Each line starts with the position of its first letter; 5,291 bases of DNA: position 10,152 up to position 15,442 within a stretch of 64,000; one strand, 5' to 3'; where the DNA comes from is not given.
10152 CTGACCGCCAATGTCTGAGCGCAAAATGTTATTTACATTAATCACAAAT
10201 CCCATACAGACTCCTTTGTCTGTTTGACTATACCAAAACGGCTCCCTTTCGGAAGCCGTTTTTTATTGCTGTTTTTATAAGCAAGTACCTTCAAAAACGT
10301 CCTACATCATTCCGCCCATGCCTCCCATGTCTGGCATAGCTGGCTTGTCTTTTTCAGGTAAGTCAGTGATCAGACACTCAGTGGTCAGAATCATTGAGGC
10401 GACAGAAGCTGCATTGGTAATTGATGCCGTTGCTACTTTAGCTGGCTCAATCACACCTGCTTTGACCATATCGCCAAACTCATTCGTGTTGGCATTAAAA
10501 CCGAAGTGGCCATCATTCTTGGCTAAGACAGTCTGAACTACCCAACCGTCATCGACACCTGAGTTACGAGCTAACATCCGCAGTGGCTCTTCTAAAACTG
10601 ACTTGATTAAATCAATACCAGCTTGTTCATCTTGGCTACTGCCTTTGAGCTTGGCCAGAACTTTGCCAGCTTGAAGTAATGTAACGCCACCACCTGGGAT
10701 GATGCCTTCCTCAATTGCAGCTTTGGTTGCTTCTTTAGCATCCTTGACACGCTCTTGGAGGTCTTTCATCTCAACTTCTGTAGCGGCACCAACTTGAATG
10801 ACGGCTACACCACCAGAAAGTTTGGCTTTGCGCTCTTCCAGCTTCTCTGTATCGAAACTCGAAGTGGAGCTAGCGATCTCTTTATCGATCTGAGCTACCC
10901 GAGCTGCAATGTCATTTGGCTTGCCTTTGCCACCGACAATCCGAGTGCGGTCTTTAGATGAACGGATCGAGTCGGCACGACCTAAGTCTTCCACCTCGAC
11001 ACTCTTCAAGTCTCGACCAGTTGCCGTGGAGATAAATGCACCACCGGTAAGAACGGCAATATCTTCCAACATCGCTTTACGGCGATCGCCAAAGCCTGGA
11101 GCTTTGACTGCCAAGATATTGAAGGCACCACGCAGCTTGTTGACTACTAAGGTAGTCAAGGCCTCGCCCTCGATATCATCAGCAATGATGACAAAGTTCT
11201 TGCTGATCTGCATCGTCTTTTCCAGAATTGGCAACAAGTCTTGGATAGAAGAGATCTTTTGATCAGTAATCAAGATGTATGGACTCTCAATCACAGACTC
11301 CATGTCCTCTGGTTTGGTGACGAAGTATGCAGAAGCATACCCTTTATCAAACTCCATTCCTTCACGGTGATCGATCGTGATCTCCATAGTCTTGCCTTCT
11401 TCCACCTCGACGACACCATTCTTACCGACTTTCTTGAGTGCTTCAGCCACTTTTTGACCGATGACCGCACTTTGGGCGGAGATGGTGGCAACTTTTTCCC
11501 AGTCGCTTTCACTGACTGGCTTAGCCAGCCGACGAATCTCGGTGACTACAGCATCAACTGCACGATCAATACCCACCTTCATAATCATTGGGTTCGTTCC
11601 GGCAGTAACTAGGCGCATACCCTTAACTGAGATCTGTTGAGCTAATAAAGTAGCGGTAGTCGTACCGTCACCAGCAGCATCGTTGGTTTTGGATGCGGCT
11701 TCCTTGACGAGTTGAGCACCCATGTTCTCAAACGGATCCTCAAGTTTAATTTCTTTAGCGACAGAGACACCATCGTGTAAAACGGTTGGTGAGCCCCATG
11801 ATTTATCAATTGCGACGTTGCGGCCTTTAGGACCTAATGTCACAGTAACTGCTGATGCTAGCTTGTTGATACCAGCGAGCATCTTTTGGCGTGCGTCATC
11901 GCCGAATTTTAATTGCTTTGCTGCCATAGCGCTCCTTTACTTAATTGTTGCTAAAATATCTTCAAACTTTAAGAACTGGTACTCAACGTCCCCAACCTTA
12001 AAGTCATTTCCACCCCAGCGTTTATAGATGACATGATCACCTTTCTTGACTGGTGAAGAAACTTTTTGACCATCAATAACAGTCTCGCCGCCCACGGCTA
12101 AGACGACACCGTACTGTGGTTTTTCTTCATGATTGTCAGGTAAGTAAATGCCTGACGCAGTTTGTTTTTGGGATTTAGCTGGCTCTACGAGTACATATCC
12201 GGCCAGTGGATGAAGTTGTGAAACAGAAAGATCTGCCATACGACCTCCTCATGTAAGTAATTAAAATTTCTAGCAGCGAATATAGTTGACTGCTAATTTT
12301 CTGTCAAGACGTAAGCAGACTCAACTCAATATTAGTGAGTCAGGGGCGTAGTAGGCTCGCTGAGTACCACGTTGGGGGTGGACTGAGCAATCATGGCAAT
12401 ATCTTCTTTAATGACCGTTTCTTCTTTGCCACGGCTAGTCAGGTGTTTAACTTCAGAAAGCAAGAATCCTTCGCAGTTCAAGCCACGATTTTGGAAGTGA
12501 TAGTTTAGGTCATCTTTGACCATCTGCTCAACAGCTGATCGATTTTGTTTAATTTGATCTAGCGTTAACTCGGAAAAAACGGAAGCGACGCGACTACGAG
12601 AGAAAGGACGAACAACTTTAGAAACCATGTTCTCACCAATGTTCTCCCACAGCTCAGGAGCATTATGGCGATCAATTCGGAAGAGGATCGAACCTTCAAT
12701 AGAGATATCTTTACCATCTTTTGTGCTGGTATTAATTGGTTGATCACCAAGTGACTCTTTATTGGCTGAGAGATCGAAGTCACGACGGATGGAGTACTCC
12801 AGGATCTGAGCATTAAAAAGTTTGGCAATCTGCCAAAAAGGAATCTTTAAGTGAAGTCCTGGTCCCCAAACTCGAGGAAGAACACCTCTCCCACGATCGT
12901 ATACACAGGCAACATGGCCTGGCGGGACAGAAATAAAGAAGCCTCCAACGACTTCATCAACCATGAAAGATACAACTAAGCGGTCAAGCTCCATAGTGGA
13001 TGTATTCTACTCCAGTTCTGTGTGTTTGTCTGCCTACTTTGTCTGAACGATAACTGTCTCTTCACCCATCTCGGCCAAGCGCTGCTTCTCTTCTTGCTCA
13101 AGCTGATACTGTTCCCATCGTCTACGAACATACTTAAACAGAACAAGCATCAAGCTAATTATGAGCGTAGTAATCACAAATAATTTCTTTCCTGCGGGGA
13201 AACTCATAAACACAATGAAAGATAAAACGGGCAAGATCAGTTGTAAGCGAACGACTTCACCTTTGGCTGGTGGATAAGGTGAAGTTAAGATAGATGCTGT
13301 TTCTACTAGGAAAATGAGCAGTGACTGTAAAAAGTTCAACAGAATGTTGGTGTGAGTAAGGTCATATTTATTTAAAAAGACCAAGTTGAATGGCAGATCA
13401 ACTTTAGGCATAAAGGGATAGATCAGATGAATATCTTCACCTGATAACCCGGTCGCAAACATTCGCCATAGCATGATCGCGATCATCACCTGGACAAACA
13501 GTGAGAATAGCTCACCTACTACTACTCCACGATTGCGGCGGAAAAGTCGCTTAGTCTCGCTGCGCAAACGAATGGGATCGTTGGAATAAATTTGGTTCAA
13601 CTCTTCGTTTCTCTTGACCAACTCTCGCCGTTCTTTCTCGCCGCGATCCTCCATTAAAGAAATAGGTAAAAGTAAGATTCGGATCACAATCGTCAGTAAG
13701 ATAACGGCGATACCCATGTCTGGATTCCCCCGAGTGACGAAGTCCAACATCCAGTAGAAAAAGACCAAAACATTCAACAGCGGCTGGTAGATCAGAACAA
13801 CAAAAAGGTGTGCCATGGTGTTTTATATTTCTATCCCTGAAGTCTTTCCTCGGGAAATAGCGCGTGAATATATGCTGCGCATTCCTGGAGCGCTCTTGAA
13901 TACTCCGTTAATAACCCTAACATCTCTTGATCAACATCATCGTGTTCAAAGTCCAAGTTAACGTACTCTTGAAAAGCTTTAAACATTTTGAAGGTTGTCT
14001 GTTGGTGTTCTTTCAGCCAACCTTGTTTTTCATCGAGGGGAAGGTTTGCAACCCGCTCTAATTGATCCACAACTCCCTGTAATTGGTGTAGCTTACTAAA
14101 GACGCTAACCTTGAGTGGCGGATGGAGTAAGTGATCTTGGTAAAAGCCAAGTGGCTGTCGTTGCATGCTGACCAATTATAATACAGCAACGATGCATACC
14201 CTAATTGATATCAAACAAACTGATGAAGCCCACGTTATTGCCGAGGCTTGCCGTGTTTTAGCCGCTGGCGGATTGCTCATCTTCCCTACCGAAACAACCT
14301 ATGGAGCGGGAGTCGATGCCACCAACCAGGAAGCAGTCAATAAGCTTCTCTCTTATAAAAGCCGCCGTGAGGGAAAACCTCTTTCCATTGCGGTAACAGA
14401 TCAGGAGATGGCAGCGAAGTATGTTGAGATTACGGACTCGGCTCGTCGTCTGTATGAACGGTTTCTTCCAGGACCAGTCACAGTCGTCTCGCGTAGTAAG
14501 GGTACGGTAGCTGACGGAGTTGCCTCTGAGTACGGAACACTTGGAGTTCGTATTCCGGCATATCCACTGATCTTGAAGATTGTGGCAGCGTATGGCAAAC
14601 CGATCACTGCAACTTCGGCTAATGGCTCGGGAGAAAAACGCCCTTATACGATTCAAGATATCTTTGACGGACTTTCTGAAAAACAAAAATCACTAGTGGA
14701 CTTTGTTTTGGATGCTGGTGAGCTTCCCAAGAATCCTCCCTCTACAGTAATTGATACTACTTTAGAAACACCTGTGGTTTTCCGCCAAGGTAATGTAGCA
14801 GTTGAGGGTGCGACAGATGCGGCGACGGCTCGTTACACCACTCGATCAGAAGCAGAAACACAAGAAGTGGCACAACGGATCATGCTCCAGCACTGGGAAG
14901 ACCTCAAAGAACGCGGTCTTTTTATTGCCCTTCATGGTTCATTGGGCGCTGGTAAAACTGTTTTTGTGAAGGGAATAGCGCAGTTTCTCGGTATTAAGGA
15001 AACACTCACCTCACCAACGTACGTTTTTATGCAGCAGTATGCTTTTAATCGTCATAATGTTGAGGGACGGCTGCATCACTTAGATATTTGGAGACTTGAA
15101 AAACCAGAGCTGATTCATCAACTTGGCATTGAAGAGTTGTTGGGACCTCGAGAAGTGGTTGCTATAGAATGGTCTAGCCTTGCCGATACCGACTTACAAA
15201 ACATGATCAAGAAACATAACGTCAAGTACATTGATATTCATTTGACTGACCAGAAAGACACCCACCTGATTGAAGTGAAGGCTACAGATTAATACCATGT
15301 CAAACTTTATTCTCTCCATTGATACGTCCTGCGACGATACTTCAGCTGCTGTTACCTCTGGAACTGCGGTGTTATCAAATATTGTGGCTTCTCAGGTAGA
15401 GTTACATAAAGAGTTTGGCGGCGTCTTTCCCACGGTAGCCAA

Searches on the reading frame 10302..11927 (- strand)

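Call 10: search_protein_families(library=pfam, proteins=[window:10302-11927:-], max_evalue=0.001)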
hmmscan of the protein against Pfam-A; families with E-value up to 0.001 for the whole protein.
window:10302-11927:- (541 aa): 1 family
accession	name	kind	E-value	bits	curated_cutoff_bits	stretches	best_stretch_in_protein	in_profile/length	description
PF00118.29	Cpn60_TCP1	-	7e-69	233.2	34.3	1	23-521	1-487/490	TCP-1/cpn60 chaperonin family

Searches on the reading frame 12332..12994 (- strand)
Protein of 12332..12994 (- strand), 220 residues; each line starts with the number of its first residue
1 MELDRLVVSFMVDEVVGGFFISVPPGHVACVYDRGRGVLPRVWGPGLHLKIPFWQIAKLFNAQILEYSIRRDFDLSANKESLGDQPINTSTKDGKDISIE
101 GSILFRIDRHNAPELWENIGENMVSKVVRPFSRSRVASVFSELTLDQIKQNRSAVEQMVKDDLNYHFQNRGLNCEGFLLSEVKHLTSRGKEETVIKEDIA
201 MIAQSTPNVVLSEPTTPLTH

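Call 10: search_protein_families(library=pfam, proteins=[window:12332-12994:-], max_evalue=0.001)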
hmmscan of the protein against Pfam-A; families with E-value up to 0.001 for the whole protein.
window:12332-12994:- (220 aa): 1 family
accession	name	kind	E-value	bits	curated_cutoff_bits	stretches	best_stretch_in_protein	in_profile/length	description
PF01145.31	Band_7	-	1.1e-23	84.6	23.6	1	22-182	2-145/176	SPFH domain / Band 7 family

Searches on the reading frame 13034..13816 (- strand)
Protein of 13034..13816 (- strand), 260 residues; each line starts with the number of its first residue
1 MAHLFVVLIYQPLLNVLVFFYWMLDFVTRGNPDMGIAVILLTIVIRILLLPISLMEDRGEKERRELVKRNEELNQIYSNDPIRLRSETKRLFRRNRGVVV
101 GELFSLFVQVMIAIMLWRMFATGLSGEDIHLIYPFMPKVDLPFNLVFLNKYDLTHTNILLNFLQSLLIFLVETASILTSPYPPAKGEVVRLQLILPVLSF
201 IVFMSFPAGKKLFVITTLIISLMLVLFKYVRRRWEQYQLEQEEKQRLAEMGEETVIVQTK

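Call 10: search_protein_families(library=pfam, proteins=[window:13034-13816:-], max_evalue=0.001)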
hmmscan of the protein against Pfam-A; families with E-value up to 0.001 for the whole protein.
window:13034-13816:- (260 aa): 1 family
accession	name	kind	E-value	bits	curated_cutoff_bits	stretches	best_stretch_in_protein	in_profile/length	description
PF02096.25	60KD_IMP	-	1.7e-17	64.4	35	1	34-224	1-157/163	60Kd inner membrane protein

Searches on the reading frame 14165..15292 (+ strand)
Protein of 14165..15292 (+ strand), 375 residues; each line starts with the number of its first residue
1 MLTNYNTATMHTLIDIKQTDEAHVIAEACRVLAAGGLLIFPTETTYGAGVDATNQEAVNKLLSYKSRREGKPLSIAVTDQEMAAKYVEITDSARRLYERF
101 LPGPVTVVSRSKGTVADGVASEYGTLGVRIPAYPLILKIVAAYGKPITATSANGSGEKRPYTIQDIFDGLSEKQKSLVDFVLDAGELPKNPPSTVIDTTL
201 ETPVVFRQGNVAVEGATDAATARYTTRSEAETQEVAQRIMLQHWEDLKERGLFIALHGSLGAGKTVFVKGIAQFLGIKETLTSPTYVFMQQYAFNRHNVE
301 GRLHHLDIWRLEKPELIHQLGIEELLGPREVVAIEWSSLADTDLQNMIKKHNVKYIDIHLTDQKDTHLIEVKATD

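Call 10: search_protein_families(library=pfam, proteins=[window:14165-15292:+], max_evalue=0.001)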
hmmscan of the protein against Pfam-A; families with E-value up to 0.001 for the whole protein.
window:14165-15292:+ (375 aa): 3 families
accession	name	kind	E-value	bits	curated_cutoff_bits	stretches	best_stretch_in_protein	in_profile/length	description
PF01300.24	Sua5_yciO_yrdC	-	8.9e-47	159.3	25.1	1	31-209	2-178/178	Telomere recombination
PF02367.23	TsaE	-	4.5e-28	98.2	26.6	1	227-364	2-122/128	Threonylcarbamoyl adenosine biosynthesis protein TsaE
PF24883.2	NPHP3_N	-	0.00037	21.2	24.8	1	237-306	8-75/164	Nephrocystin 3, N-terminal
